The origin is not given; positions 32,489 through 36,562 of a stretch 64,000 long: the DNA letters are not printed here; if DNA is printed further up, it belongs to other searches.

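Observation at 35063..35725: Fourteen DnaJ-like Cys pairs inserted into a LamG-like domain of an exported pilin-like protein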

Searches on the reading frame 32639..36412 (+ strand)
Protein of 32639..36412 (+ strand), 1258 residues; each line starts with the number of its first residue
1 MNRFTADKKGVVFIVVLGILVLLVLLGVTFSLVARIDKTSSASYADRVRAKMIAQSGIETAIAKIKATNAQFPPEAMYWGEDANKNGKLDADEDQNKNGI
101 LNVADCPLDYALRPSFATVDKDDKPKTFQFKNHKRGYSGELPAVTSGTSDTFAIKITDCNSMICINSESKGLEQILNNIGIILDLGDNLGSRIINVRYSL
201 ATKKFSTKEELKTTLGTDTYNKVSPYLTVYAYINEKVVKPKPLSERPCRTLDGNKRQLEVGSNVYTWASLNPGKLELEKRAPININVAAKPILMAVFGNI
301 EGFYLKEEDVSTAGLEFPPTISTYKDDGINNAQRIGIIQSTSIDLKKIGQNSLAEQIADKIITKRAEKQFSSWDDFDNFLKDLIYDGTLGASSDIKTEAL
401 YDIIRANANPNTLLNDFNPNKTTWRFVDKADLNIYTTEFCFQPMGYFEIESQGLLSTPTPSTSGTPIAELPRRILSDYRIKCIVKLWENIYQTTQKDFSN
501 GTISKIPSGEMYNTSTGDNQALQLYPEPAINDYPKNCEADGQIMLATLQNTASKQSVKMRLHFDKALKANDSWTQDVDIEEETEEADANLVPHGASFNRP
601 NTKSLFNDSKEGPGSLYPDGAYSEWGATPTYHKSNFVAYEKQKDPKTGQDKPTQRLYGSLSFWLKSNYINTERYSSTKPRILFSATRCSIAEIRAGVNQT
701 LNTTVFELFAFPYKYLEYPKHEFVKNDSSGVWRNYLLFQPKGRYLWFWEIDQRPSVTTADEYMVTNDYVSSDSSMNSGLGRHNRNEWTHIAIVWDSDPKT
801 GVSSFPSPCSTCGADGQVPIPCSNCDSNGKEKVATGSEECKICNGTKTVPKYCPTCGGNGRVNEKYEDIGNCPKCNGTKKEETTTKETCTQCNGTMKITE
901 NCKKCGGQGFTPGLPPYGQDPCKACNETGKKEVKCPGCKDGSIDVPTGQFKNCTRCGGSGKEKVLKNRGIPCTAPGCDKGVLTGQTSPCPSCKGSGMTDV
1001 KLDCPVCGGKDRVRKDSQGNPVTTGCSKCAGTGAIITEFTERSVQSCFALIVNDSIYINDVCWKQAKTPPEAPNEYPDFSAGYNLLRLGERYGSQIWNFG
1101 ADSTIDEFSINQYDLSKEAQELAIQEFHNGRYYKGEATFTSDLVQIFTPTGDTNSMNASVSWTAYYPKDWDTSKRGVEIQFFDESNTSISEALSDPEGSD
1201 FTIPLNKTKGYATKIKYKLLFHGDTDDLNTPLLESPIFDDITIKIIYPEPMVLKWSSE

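Call 4: search_protein_families(library=pfam, proteins=[window:32639-36412:+], max_evalue=1)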
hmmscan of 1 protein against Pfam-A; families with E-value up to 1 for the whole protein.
window:32639-36412:+ (1258 aa): 4 families
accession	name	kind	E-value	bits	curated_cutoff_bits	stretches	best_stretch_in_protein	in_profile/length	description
PF00684.25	DnaJ_CXXCXGXG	-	3.1e-07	31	32.7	3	989-1037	1-55/65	DnaJ central domain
PF08273.17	Zn_Ribbon_Prim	-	0.0039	17.9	23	1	1003-1033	5-34/37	Zinc-binding domain of primase-helicase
PF03934.19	T2SSK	-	0.011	16.5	24.2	0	283-300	1-18/63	Type II secretion system (T2SS), protein K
PF14341.11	PilX_N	-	0.035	14.5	25.5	1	9-59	1-51/51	PilX N-terminal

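Call 5: search_protein_families(library=ncbifam, proteins=[window:32639-36412:+], max_evalue=1)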
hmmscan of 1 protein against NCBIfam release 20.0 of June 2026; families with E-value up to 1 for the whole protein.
window:32639-36412:+ (1258 aa): 4 families
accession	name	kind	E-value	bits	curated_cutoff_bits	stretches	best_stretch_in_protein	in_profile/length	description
TIGR02600.1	Verru_Chthon_A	subfamily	1e-05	23.7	332.3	1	10-70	1-61/1296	Verru_Chthon cassette protein A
TIGR02349.1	DnaJ_bact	equivalog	0.0028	17.1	377.2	1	975-1038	132-201/354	molecular chaperone DnaJ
NF008035.0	PRK10767.1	subfamily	0.0047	16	338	1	975-1038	130-195/374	molecular chaperone DnaJ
NF037980.1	T2SS_GspK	equivalog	0.016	14.7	130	1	9-86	2-79/307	type II secretion system minor pseudopilin GspK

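Call 6: find_homologous_proteins(query=window:32639-36412:+, max_evalue=0.001)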
Query window:32639-36412:+ (1258 aa): 51 proteins with E <= 0.001 among 8000 candidates.
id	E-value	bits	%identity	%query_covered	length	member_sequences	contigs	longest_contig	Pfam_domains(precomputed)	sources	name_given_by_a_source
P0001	0.0e+0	2957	100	100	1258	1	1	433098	PF00684.26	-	-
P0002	0.0e+0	1392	52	98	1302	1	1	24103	PF00684.26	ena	-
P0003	0.0e+0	1350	51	98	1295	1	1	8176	PF00684.26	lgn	-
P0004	0.0e+0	1038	58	67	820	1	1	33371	-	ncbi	ncbi:MAG: hypothetical protein V1701_11890 [Planctomycetota bacterium]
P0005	1.3e-166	575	34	68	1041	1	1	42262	-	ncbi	ncbi:hypothetical protein ACFL5I_00390 [Planctomycetota bacterium]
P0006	2.9e-166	573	34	66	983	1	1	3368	-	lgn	-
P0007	1.4e-164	568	35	66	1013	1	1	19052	-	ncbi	ncbi:MAG: hypothetical protein V1701_10545 [Planctomycetota bacterium]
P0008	1.6e-164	568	33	66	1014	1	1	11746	-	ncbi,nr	ncbi:MAG: hypothetical protein HY762_03970 [Planctomycetes bacterium]|nr:hypothetical protein [Planc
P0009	2.0e-158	547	34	66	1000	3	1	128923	-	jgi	-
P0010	6.7e-158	546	34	67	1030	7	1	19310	-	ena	-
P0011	1.4e-152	528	34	66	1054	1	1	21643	-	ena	-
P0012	3.1e-145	504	33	67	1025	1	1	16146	-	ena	-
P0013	1.6e-142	495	34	67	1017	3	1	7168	-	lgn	-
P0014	4.7e-140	487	34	64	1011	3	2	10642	-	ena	-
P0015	2.1e-139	484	33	67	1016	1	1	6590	-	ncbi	ncbi:MAG: hypothetical protein AB1599_08955 [Planctomycetota bacterium]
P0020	8.4e-76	274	33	50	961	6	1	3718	PF14341.12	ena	-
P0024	2.0e-45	173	26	57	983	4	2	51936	-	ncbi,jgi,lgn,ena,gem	-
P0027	8.0e-40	155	27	52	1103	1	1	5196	PF14341.12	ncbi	ncbi:PilX N-terminal domain-containing pilus assembly protein [Planctomycetota bacterium]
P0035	1.8e-25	107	30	21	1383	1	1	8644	PF13385.14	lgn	-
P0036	1.2e-24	104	26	31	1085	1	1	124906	PF13385.14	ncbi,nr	ncbi:MAG: hypothetical protein HYZ53_15730 [Planctomycetes bacterium]|nr:hypothetical protein [Planc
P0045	7.7e-14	69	26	32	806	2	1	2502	PF13385.14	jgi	jgi:hypothetical protein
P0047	1.5e-12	64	26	49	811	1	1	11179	PF13385.14,PF03934.20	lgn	-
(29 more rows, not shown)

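Call 13: find_encoding_contigs(protein=P0002, flank=10000, max_places=3)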
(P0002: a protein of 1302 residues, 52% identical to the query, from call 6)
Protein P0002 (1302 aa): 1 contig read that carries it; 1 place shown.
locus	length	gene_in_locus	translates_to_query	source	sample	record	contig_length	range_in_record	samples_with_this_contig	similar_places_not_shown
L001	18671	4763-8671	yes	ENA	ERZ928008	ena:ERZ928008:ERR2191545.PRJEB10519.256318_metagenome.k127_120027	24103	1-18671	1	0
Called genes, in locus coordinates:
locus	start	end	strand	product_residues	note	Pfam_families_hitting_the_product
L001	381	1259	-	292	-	PF12838:Fer4_7 (weak), PF00037:Fer4, PF12797:Fer4_2 (weak), PF12837:Fer4_6, PF13187:Fer4_9 (weak), PF13237:Fer4_10, PF14697:Fer4_21 (weak), PF27217:AF_0155, +1 more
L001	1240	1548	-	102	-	-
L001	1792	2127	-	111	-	-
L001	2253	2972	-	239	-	PF00027:cNMP_binding, PF13545:HTH_Crp_2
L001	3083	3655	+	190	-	PF07638:Sigma70_ECF, PF04542:Sigma70_r2, PF04545:Sigma70_r4 (weak), PF08281:Sigma70_r4_2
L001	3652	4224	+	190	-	PF04773:FecR (weak)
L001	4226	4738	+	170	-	PF02472:ExbD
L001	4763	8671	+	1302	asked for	PF00684:DnaJ_CXXCXGXG (weak)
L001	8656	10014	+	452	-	-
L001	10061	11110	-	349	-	PF00217:ATP-gua_Ptrans, PF27454:McsB_C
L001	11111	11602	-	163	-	PF02151:UVR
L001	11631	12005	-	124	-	PF01242:PTPS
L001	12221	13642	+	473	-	PF00675:Peptidase_M16, PF05193:Peptidase_M16_C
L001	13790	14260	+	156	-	-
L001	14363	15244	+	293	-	PF02195:ParB_N, PF17762:HTH_ParB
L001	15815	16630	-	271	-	-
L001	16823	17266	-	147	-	PF03473:MOSC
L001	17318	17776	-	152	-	PF01967:MoaC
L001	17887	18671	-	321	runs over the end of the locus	PF04055:Radical_SAM, PF06463:Mob_synth_C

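Call 15: find_encoding_contigs(protein=P0009, flank=10000, max_places=2)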
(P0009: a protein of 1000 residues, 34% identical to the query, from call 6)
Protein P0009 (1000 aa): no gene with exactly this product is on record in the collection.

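Call 16: find_encoding_contigs(protein=P0005, flank=10000, max_places=2)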
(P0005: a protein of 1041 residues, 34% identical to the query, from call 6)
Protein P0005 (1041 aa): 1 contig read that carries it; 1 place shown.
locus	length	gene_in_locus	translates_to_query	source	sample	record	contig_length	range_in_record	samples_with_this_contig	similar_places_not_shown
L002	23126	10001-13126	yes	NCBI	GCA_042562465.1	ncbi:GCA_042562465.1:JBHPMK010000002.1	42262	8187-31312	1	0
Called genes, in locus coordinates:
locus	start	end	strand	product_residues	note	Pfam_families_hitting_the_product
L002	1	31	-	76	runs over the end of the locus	PF00830:Ribosomal_L28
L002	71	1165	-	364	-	-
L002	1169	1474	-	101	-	PF09723:Zn_ribbon_8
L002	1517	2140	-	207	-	PF01025:GrpE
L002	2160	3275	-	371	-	PF00226:DnaJ, PF01556:DnaJ_C, PF00684:DnaJ_CXXCXGXG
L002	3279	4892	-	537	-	PF00118:Cpn60_TCP1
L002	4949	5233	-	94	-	PF00166:Cpn10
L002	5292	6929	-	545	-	PF00118:Cpn60_TCP1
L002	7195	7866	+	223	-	PF00037:Fer4 (faint), PF12837:Fer4_6 (faint), PF12838:Fer4_7 (faint)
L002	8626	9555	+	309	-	PF00149:Metallophos, PF12850:Metallophos_2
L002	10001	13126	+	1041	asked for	-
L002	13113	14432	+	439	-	-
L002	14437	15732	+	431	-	-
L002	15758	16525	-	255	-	PF00142:Fer4_NifH (faint), PF01656:CbiA, PF02374:ArsA_ATPase, PF10609:ParA (faint), PF13614:AAA_31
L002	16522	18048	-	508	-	PF01171:ATP_bind_3, PF11734:TilS_C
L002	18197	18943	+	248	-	PF02563:Poly_export, PF10531:SLBB, PF22461:SLBB_2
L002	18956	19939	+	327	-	PF01018:GTP1_OBG, PF01926:MMR_HSR1, PF02421:FeoB_N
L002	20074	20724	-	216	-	PF01694:Rhomboid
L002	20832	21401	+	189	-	PF02572:CobA_CobO_BtuR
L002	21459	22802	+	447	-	-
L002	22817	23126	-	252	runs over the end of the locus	PF00149:Metallophos, PF12850:Metallophos_2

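Call 17: find_encoding_contigs(protein=P0024, flank=10000, max_places=2)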
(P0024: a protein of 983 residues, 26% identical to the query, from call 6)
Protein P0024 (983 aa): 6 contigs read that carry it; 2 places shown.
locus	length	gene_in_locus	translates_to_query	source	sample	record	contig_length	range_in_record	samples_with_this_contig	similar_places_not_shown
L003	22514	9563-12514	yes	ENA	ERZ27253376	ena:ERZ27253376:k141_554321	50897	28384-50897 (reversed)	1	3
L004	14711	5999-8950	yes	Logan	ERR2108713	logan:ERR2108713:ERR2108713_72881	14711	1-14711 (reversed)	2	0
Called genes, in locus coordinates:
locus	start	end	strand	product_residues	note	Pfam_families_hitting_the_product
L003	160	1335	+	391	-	PF03781:FGE-sulfatase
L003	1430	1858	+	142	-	PF20274:cREC_REC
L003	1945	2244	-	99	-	PF04964:Flp_Fap (weak)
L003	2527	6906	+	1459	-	PF00069:Pkinase, PF07714:PK_Tyr_Ser-Thr, PF13424:TPR_12 (faint), PF00515:TPR_1 (faint), PF13371:TPR_9 (faint), PF13431:TPR_17 (faint), PF07719:TPR_2 (faint), PF14559:TPR_19 (faint), +2 more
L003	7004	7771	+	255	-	PF13801:Metal_resist (faint)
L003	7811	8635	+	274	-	-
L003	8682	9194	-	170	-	PF13302:Acetyltransf_3, PF00583:Acetyltransf_1, PF08445:FR47 (weak)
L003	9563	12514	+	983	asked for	-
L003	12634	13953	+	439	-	-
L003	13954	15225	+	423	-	-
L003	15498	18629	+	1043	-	PF25778:DUF7948, PF13517:FG-GAP_3 (faint), PF06739:SBBP (faint), PF01839:FG-GAP (faint)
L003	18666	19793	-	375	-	PF00710:Asparaginase, PF17763:Asparaginase_C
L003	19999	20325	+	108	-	PF00830:Ribosomal_L28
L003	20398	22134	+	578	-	PF03485:Arg_tRNA_synt_N, PF00750:tRNA-synt_1d, PF05746:DALR_1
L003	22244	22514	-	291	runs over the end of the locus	PF06167:Peptidase_M90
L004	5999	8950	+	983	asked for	-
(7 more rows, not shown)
